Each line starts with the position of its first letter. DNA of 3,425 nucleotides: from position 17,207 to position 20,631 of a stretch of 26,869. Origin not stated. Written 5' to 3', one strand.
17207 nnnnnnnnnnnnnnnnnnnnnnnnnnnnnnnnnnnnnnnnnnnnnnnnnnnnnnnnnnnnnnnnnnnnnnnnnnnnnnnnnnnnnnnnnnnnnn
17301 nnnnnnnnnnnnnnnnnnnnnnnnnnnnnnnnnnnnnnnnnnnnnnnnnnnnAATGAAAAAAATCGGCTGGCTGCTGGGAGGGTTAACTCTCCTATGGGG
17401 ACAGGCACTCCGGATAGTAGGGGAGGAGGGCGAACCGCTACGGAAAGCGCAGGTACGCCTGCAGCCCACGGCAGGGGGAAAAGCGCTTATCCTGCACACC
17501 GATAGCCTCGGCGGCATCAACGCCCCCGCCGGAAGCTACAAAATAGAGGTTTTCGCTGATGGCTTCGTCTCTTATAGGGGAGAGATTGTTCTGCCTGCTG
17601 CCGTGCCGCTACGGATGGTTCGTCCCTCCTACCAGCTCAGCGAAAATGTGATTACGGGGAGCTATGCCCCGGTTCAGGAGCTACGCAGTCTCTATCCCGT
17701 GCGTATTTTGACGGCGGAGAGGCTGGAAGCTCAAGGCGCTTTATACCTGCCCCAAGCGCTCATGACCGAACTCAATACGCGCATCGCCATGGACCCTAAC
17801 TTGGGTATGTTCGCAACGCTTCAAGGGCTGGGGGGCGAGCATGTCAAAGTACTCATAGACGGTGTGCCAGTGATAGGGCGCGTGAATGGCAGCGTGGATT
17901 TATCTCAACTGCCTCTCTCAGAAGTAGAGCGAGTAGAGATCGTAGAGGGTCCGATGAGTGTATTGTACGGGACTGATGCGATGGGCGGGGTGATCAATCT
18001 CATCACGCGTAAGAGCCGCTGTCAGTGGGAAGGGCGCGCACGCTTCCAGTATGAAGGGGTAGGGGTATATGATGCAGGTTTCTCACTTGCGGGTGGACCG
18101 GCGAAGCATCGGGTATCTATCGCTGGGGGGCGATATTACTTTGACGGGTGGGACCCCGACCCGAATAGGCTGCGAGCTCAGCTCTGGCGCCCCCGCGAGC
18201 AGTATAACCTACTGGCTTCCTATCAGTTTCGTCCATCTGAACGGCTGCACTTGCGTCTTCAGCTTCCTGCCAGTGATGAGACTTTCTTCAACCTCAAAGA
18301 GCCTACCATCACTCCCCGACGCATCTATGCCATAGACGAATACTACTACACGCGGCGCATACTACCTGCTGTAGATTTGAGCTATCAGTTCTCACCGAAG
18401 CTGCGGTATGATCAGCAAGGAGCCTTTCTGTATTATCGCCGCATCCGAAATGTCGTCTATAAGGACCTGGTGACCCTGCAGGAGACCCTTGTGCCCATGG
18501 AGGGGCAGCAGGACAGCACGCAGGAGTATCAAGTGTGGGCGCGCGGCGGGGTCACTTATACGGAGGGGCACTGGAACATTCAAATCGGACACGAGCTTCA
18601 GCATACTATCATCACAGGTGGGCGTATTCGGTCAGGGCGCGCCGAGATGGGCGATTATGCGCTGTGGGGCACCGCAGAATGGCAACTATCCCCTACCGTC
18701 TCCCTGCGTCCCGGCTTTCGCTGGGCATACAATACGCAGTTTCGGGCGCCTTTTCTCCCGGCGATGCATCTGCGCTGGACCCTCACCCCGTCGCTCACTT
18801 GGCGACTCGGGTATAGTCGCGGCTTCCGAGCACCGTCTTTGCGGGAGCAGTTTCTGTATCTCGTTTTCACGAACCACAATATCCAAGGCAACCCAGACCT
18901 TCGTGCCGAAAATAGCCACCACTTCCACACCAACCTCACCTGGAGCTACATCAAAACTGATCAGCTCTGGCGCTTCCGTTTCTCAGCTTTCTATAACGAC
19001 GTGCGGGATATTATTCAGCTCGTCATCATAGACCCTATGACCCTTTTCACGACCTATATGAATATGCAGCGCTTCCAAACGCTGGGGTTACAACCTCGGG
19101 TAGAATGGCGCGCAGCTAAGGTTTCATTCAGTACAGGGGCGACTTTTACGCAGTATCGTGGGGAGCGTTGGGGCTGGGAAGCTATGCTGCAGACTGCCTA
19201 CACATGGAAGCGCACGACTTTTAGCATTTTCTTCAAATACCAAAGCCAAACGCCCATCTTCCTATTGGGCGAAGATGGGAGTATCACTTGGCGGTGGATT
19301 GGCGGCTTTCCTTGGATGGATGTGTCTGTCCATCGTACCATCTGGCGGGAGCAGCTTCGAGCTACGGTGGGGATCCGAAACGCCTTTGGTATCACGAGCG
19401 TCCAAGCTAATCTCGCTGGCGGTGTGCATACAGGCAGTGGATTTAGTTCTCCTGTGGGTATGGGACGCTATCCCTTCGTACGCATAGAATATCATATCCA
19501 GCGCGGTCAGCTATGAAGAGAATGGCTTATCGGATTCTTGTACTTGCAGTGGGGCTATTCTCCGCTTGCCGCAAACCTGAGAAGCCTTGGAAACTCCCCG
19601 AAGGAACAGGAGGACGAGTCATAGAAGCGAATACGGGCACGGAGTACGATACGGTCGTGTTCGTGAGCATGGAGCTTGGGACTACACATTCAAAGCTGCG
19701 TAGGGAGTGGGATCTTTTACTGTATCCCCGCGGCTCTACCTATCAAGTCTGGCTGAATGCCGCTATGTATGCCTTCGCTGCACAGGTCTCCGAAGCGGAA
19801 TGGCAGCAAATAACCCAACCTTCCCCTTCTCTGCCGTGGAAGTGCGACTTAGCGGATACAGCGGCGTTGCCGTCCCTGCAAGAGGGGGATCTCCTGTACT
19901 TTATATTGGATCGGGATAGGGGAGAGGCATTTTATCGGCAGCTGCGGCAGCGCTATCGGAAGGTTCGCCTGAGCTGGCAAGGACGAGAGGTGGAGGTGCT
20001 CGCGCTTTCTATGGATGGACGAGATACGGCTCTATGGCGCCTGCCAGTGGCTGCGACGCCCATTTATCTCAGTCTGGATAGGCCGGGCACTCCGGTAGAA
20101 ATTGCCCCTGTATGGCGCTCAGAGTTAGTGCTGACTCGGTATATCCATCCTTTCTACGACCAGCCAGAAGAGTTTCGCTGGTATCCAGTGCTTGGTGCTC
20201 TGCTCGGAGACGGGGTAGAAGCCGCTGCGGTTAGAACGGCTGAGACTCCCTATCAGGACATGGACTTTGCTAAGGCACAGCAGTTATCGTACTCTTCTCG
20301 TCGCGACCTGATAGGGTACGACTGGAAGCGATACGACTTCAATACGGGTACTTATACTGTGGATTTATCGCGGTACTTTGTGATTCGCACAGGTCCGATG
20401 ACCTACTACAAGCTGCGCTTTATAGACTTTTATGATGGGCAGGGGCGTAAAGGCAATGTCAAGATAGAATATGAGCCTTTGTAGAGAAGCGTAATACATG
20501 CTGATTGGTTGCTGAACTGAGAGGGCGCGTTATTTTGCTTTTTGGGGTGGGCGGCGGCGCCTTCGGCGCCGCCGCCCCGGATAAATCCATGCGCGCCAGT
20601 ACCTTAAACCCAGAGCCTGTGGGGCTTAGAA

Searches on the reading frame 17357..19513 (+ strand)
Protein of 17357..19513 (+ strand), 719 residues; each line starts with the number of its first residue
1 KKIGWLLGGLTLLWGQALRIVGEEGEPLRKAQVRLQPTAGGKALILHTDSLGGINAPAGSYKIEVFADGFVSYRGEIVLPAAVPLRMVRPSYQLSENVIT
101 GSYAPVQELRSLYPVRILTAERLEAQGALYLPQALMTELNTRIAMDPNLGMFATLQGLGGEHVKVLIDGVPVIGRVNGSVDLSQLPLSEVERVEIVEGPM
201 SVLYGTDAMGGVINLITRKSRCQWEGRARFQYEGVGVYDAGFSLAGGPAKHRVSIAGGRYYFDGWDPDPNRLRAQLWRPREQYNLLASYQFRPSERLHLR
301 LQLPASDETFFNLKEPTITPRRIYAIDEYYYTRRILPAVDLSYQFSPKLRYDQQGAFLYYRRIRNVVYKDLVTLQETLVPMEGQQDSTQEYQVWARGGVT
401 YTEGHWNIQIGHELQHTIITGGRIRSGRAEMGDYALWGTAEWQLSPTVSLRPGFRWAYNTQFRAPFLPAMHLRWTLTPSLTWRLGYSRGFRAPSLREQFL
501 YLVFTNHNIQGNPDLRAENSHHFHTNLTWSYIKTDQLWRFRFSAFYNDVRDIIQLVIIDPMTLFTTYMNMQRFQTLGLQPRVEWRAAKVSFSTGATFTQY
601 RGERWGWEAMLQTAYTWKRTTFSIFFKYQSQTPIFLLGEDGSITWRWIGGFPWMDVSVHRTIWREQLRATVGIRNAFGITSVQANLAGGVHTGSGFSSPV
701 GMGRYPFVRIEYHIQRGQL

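Call 3: search_protein_families(library=pfam, proteins=[window:17357-19513:+], max_evalue=1)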
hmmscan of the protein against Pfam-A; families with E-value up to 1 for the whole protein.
window:17357-19513:+ (719 aa): 4 families
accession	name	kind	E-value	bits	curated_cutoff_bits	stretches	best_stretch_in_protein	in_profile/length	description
PF00593.30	TonB_dep_Rec_b-barrel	-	1.1e-21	78.6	27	1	280-622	58-371/436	TonB dependent receptor-like, beta-barrel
PF07715.20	Plug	-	1.1e-17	64.9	23.9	1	113-212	7-107/107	TonB-dependent Receptor Plug Domain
PF14905.12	OMP_b-brl_3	-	1.2e-11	44.8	27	1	466-678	159-375/408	Outer membrane protein beta-barrel family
PF13620.12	CarboxypepD_reg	-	4.3e-05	24.2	32.3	1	19-83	5-73/82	Carboxypeptidase regulatory-like domain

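Call 4: search_protein_families(library=ncbifam, proteins=[window:17357-19513:+], max_evalue=1)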
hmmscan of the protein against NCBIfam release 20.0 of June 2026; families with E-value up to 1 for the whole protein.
window:17357-19513:+ (719 aa): 31 families (the best 25 are shown)
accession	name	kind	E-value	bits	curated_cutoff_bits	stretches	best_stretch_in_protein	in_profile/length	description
NF010010.0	PRK13483.1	equivalog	9.8e-31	106.4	927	2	155-230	93-175/660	ligand-gated channel protein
TIGR01779.1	TonB-B12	equivalog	2.4e-29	102.4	599.7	2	94-266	28-203/614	TonB-dependent vitamin B12 receptor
TIGR01785.1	TonB-hemin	subfamily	3e-28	98.7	316.85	2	466-618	414-577/677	TonB-dependent heme/hemoglobin receptor family protein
NF007926.1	PRK10641.1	equivalog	5.9e-27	94.5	836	1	155-579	90-488/617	TonB-dependent vitamin B12 receptor BtuB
TIGR01786.1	TonB-hemlactrns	subfamily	6.7e-23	80.9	323.75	2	464-592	436-571/719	TonB-dependent hemoglobin/transferrin/lactoferrin family receptor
NF010038.0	PRK13513.1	equivalog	1.3e-22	80.1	942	2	186-229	133-176/659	ligand-gated channel protein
NF010012.0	PRK13486.1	equivalog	3.4e-21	75.3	924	2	158-225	91-165/696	TonB-dependent receptor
NF007478.2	PRK10064.1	equivalog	1.3e-20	73.3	745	2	154-227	90-167/663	catecholate siderophore receptor CirA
NF053590.1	TonB_dep_TOL0244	equivalog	2.5e-20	72.7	645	2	115-221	32-143/604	TOL_0244 family TonB-dependent receptor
NF038079.1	TonB_sider_MxcH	equivalog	3.2e-19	68.5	925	2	154-234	176-255/792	TonB-dependent siderophore myxochelin receptor MxcH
NF050067.1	TonBEntbctnRecCfrA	equivalog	3.3e-18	65.3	1200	2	185-227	125-167/698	TonB-dependent ferric enterobactin receptor CfrA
NF010051.0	PRK13528.1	subfamily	1.4e-17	63.2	583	2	155-228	99-182/727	FepA family TonB-dependent siderophore receptor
NF010048.1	PRK13524.1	subfamily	5.5e-17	61.5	493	2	155-229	103-187/744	FepA family TonB-dependent siderophore receptor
NF010011.0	PRK13484.1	equivalog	2.3e-15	55.9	1197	2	153-227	88-169/682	IreA family TonB-dependent siderophore receptor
TIGR01783.1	TonB-siderophor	subfamily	1.5e-14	53.6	223.5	1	116-389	7-287/649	TonB-dependent siderophore receptor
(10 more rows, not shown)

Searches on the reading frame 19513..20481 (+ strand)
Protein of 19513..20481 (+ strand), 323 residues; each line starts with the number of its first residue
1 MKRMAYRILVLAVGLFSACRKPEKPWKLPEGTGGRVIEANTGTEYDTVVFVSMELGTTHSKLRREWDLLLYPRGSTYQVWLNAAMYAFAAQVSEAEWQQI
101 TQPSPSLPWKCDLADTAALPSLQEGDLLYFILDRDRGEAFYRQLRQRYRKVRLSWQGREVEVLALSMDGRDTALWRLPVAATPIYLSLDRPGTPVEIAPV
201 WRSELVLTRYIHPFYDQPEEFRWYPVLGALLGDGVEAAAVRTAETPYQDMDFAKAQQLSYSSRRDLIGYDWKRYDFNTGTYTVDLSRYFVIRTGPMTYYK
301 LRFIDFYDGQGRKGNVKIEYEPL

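Call 3: search_protein_families(library=pfam, proteins=[window:19513-20481:+], max_evalue=1)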
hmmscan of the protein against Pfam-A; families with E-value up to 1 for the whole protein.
window:19513-20481:+ (323 aa): 1 family
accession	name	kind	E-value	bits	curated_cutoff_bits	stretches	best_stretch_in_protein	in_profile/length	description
PF14064.11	HmuY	-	2.3e-08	34.7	27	1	45-320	2-157/157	HmuY protein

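Call 4: search_protein_families(library=ncbifam, proteins=[window:19513-20481:+], max_evalue=1)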
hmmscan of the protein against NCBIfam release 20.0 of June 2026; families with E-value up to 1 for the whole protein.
window:19513-20481:+ (323 aa): 0 families

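Call 7: search_solved_structures(query=window:19513-20481:+, max_evalue=10, show_alignments=3)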
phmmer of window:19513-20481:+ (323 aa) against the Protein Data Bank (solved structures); distinct sequences matched with E-value up to 10: 2.
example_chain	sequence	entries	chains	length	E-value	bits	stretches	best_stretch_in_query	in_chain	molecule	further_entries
8b6a_A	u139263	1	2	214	0.05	15.7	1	280-320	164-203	Conserved hypothetical lipoprotein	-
2nas_A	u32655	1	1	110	0.58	12.2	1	93-138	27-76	Uncharacterized protein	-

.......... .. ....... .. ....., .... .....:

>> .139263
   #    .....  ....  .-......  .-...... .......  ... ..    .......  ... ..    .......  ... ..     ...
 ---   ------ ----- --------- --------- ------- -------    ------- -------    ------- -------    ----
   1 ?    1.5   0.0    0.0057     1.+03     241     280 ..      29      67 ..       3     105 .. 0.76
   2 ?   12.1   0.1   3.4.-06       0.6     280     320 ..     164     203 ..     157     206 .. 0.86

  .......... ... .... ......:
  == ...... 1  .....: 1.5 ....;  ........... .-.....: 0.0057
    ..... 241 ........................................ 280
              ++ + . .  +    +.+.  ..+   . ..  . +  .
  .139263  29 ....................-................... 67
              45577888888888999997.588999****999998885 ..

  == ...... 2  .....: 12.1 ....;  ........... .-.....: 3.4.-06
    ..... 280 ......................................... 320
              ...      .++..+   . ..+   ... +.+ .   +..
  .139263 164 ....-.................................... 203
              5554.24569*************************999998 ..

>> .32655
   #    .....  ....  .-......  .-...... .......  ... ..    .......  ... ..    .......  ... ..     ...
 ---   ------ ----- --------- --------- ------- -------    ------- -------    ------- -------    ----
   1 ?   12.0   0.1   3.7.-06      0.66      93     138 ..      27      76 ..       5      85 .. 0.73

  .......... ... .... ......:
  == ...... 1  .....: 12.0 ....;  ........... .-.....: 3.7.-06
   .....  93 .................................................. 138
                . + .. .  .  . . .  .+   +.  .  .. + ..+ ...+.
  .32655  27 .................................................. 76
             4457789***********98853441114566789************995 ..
